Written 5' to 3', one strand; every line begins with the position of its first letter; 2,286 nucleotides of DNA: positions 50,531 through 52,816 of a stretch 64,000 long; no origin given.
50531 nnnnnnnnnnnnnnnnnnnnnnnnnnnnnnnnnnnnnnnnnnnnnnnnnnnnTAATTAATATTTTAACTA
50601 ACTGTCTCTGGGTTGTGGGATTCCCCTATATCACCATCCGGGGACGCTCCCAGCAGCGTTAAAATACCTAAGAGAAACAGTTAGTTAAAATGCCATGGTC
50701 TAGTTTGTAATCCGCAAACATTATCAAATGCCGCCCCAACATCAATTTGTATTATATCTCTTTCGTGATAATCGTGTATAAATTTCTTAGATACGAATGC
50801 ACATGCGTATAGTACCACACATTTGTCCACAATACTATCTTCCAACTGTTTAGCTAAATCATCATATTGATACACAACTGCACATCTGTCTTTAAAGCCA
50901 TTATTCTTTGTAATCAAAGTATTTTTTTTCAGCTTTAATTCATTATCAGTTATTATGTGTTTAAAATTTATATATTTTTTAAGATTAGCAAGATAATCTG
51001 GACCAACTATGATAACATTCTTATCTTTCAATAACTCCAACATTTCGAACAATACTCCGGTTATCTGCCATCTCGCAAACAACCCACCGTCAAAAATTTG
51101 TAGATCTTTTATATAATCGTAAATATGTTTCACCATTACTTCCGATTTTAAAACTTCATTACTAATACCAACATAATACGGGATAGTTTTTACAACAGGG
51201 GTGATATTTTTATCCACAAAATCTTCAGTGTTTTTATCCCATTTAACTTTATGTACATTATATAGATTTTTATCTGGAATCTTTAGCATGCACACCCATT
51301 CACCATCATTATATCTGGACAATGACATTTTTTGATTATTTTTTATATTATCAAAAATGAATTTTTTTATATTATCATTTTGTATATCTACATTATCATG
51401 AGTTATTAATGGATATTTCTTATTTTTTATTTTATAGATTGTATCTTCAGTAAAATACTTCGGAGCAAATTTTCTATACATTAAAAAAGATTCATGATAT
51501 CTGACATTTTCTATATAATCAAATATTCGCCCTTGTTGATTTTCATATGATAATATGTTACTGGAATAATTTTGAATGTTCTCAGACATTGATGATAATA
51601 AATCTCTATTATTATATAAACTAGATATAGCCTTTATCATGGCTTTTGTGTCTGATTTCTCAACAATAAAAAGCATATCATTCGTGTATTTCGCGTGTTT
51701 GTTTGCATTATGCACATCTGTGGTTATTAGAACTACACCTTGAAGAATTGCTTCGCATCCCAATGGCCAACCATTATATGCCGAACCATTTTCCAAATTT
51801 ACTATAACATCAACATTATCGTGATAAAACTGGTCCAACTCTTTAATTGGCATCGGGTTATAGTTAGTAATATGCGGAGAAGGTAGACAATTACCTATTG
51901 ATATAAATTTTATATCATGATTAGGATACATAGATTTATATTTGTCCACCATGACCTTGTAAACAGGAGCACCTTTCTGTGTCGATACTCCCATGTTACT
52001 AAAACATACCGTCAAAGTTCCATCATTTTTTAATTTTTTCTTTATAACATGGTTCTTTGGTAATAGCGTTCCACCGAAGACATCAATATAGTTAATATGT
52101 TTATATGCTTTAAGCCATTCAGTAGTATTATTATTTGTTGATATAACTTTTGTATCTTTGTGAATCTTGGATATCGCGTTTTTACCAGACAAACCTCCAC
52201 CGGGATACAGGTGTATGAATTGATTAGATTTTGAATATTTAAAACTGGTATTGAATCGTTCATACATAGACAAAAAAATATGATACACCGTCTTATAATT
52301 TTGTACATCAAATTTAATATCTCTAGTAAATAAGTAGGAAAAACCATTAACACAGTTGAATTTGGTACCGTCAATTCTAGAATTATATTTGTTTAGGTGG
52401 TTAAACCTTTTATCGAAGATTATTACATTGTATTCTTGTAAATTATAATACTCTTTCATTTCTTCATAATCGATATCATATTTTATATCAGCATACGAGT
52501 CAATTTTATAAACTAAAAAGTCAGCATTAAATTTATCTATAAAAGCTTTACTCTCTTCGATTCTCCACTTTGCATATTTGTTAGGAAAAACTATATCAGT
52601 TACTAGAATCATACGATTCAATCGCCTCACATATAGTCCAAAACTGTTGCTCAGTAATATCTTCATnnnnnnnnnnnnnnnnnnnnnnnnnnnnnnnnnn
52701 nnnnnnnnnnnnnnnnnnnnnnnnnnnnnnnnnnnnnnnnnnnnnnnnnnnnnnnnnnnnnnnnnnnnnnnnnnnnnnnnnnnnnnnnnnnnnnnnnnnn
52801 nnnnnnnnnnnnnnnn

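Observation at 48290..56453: Eight-kb glycan or modification gene cluster: macro domain, SAM-MTase, ATP-grasp-HAD fusion, glycosyltransferase-like proteins, DegT aminotransferase, pyruvyl transferase and two unknowns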

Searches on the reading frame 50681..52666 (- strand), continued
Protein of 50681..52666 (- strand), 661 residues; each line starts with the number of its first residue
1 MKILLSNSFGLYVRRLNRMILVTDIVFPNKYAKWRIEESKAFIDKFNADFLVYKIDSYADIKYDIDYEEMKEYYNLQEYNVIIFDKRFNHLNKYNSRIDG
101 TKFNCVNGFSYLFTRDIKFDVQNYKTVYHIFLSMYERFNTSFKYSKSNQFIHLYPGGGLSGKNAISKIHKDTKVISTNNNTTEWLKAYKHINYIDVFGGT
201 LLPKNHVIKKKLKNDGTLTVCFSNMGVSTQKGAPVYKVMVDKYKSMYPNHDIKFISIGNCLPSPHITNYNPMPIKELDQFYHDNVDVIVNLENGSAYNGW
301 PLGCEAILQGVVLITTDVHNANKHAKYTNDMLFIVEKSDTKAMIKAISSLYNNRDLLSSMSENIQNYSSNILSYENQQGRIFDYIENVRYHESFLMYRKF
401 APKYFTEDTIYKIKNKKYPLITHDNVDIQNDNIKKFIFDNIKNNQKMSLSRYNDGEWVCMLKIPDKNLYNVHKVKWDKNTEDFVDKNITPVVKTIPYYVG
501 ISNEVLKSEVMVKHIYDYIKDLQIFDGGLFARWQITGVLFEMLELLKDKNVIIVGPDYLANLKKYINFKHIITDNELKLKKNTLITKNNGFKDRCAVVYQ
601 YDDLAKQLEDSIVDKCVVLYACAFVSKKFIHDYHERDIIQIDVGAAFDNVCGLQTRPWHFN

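Call 71: fold_search(model_id=the predicted structure, library=pdb)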
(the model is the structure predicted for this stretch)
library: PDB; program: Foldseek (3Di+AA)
matches with E <= 10: 1111; with E <= 0.001: 289
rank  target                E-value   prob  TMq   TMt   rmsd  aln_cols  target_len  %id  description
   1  3oy2_A                1.2e-09  1.00  0.38  0.58   7.4       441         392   12  Crystal structure of a putative glycosyltransferase from Paramecium bursaria Chlorella virus NY2A (released 2010-11-17)
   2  3l01_A                3.2e-09  1.00  0.36  0.52   8.8       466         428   12  Crystal structure of monomeric glycogen synthase from Pyrococcus abyssi (released 2010-12-29)
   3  8rz3_B                5.8e-09  1.00  0.38  0.70   5.1       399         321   10  Structures of Se- glycosyltransferase SenB from Variovorax paradoxus (released 2024-09-11)
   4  8jjn_A                9.0e-09  1.00  0.37  0.69   5.2       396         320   10  Structure of SenB in complex with UDP-Glc and PO4- at 1.98 Angstroms resolution (released 2024-02-07)
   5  3fro_A                1.2e-08  1.00  0.35  0.49   8.8       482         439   13  Crystal structure of Pyrococcus abyssi glycogen synthase with open and closed conformations (released 2010-01-12)
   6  8jjt_C                1.6e-08  1.00  0.37  0.69   5.1       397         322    9  Structure of SenB in complex with UDP-GlcNAc at 1.88 Angstroms resolution (released 2024-02-07)
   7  2gej                  1.8e-08  1.00  0.39  0.67   6.8       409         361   10  Crystal Structure of phosphatidylinositol mannosyltransferase (PimA) from Mycobacterium smegmatis in complex with GDP-Ma (released 2007-04-03)
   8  8jjt_B                2.6e-08  1.00  0.37  0.69   5.1       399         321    9  Structure of SenB in complex with UDP-GlcNAc at 1.88 Angstroms resolution (released 2024-02-07)
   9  4xso_A                3.4e-08  1.00  0.39  0.64   5.6       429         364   11  Crystal structure of apo-form Alr3699/HepE from Anabaena sp. strain PCC 7120 (released 2016-01-13)
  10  3c4q_B                3.4e-08  1.00  0.39  0.61   7.4       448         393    8  Structure of the retaining glycosyltransferase MshA : The first step in mycothiol biosynthesis. Organism : Corynebacte (released 2008-04-01)
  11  6kih_B                3.4e-08  1.00  0.37  0.56   8.4       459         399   11  Sucrose-phosphate synthase (tll1590) from Thermosynechococcus elongatus (released 2020-05-27)
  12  8rz3_C                4.7e-08  1.00  0.37  0.68   4.8       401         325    8  Structures of Se- glycosyltransferase SenB from Variovorax paradoxus (released 2024-09-11)
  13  3mbo_B                5.0e-08  1.00  0.37  0.61   8.4       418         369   12  Crystal Structure of the Glycosyltransferase BaBshA bound with UDP and L-malate (released 2010-09-29)
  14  8jjq_C                5.5e-08  1.00  0.36  0.67   5.4       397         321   10  Structure of SenB in complex with UDP-GalNAc at 1.64 Angstroms resolution (released 2024-02-07)
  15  9ir0_A                5.5e-08  1.00  0.25  0.39  12.9       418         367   11  phage HY126 glycosyltransferase with UDP (released 2025-07-16)
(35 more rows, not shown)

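Call 78: fold_search(model_id=the predicted structure, library=viral)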
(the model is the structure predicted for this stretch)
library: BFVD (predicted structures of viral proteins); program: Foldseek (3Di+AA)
matches with E <= 10: 643; with E <= 0.001: 151
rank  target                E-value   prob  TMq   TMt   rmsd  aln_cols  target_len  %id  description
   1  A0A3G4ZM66            1.4e-10  1.00  0.38  0.25  20.8       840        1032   12  Glycosyltransferase [Terrestrivirus sp.]
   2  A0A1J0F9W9            3.4e-09  1.00  0.38  0.57   7.6       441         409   11  (no name in the UniProt tables at hand)
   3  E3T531                4.8e-09  1.00  0.34  0.40  12.9       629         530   13  Putative methyltransferase [Cafeteria roenbergensis virus (strain BV-PW1)]
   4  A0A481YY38            8.8e-09  1.00  0.37  0.33   6.4       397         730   11  Glycosyl transferase [Marseillevirus LCMAC202]
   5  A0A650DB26            9.3e-09  1.00  0.35  0.46   6.4       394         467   15  (no name in the UniProt tables at hand)
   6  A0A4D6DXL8            1.0e-08  1.00  0.32  0.50   9.5       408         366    9  Uncharacterized protein [Shigella phage SSE1]
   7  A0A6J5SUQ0            1.1e-08  1.00  0.38  0.28  12.3       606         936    8  Methyltransferase FkbM [uncultured Caudovirales phage]
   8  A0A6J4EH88            2.2e-08  1.00  0.32  0.51   9.5       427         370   11  (no name in the UniProt tables at hand)
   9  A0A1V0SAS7            4.6e-08  1.00  0.33  0.58   7.5       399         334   11  Uncharacterized protein [Catovirus CTV1]
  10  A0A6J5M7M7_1          5.1e-08  1.00  0.35  0.29  14.1       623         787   11  Methyltransferase FkbM [uncultured Caudovirales phage]
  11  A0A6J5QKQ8            6.0e-08  1.00  0.32  0.61   7.6       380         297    9  Glycosyl transferases group 1 [uncultured Caudovirales phage]
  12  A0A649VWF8            6.4e-08  1.00  0.29  0.36  11.7       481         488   11  Glycosyltransferase [Arthrobacter phage BeatusComedenti]
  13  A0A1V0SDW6            6.8e-08  1.00  0.30  0.25  18.6       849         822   10  Glycosyltransferase [Indivirus ILV1]
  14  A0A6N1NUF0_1          8.0e-08  1.00  0.31  0.25  20.1       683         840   11  Glycosyltransferases group 1 [Tupanvirus soda lake]
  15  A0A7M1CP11            8.9e-08  1.00  0.36  0.60   6.5       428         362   12  (no name in the UniProt tables at hand)
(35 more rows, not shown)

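Call 113: find_encoding_contigs(protein=P0058, flank=8000, max_places=1)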
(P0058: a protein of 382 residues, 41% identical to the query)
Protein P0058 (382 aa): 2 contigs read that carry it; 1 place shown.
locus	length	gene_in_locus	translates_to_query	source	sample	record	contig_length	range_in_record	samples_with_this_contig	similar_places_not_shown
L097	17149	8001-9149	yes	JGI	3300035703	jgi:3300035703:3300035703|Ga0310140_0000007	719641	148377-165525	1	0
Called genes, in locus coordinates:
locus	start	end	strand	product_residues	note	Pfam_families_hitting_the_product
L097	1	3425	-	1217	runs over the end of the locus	-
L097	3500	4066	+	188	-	-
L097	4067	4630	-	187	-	-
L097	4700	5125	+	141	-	PF01873:eIF-5_eIF-2B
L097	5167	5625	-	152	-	PF00240:ubiquitin, PF10790:DUF2604 (faint), PF11976:Rad60-SLD, PF13881:Rad60-SLD_2 (faint), PF14560:Ubiquitin_2 (faint), PF18396:TBK1_ULD (faint), PF00240:ubiquitin, PF11976:Rad60-SLD, +1 more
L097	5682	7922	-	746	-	-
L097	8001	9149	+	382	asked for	-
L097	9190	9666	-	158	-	PF00179:UQ_con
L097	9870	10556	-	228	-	-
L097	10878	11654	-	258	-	-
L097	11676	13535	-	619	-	PF05649:Peptidase_M13_N, PF01431:Peptidase_M13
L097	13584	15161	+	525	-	-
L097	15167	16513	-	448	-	PF12237:PCIF1_WW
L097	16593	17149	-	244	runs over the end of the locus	-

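Call 114: find_encoding_contigs(protein=P0039, flank=8000, max_places=1)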
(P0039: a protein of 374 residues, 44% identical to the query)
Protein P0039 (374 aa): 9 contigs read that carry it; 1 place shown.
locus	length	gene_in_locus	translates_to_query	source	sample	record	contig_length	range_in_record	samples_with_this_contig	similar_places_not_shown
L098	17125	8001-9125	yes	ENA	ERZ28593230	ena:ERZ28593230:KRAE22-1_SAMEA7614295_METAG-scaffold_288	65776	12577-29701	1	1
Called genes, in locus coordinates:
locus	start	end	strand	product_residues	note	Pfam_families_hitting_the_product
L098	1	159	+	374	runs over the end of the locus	-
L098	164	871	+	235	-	PF03104:DNA_pol_B_exo1 (faint), PF10108:DNA_pol_B_exo2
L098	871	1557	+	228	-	PF00692:dUTPase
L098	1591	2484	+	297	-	-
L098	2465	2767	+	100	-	PF00692:dUTPase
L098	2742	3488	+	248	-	PF01697:Glyco_transf_92 (weak)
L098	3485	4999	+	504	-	PF13712:Glyco_tranf_2_5, PF00535:Glycos_transf_2 (weak)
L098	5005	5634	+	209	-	PF01041:DegT_DnrJ_EryC1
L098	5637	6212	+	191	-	PF05711:TylF, PF13578:Methyltransf_24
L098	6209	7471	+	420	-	PF02655:ATP-grasp_3, PF13535:ATP-grasp_4 (faint), PF15632:ATPgrasp_Ter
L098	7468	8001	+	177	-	PF13489:Methyltransf_23, PF08241:Methyltransf_11, PF08242:Methyltransf_12 (weak), PF13847:Methyltransf_31 (weak)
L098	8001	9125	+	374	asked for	-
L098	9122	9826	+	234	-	PF00535:Glycos_transf_2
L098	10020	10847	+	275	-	PF05853:BKACE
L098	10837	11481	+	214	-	PF25087:GMPPB_C (faint), PF25084:LbH_EIF2B, PF00132:Hexapep, PF14602:Hexapep_2 (weak)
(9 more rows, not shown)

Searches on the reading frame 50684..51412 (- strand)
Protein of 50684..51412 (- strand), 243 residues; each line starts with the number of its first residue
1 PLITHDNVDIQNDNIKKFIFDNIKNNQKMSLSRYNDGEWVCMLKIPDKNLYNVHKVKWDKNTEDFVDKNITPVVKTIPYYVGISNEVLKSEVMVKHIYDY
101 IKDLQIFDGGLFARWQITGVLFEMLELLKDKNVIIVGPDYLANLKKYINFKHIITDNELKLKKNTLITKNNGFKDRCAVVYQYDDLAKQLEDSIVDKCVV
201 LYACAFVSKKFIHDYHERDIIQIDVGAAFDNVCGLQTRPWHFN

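Call 67: search_protein_families(library=pfam, proteins=[window:50684-51412:-], max_evalue=1)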
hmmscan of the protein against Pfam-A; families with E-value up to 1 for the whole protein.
window:50684-51412:- (243 aa): 1 family
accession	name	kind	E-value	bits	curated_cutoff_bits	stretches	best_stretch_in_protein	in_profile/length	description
PF01125.22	BUD31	-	0.0066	16.6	23.8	1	87-119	65-97/146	Pre-mRNA-splicing factor BUD31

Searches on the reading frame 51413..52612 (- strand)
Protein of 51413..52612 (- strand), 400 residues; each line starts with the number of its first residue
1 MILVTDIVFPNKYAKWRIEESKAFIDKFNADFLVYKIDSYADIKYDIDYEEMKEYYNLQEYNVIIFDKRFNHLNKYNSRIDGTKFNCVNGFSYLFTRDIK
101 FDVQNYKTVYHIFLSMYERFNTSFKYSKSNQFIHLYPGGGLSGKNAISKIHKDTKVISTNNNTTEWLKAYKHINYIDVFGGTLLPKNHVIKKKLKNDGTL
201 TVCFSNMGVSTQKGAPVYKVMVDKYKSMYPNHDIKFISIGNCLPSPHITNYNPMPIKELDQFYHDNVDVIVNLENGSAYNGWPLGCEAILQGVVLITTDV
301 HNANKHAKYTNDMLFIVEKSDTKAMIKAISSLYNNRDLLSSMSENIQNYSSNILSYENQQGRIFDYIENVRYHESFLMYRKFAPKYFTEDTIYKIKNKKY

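Call 67: search_protein_families(library=pfam, proteins=[window:51413-52612:-], max_evalue=1)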
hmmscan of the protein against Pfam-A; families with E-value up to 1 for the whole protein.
window:51413-52612:- (400 aa): 3 families
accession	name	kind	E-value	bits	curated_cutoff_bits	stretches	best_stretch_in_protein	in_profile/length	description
PF00534.26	Glycos_transf_1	-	0.016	15.2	26.4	1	286-347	110-170/172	Glycosyl transferases group 1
PF18392.6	CSN7a_helixI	-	0.036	14.4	26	1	280-308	10-35/50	COP9 signalosome complex subunit 7a helix I domain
PF13692.12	Glyco_trans_1_4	-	0.13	13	27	1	286-335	94-142/142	Glycosyl transferases group 1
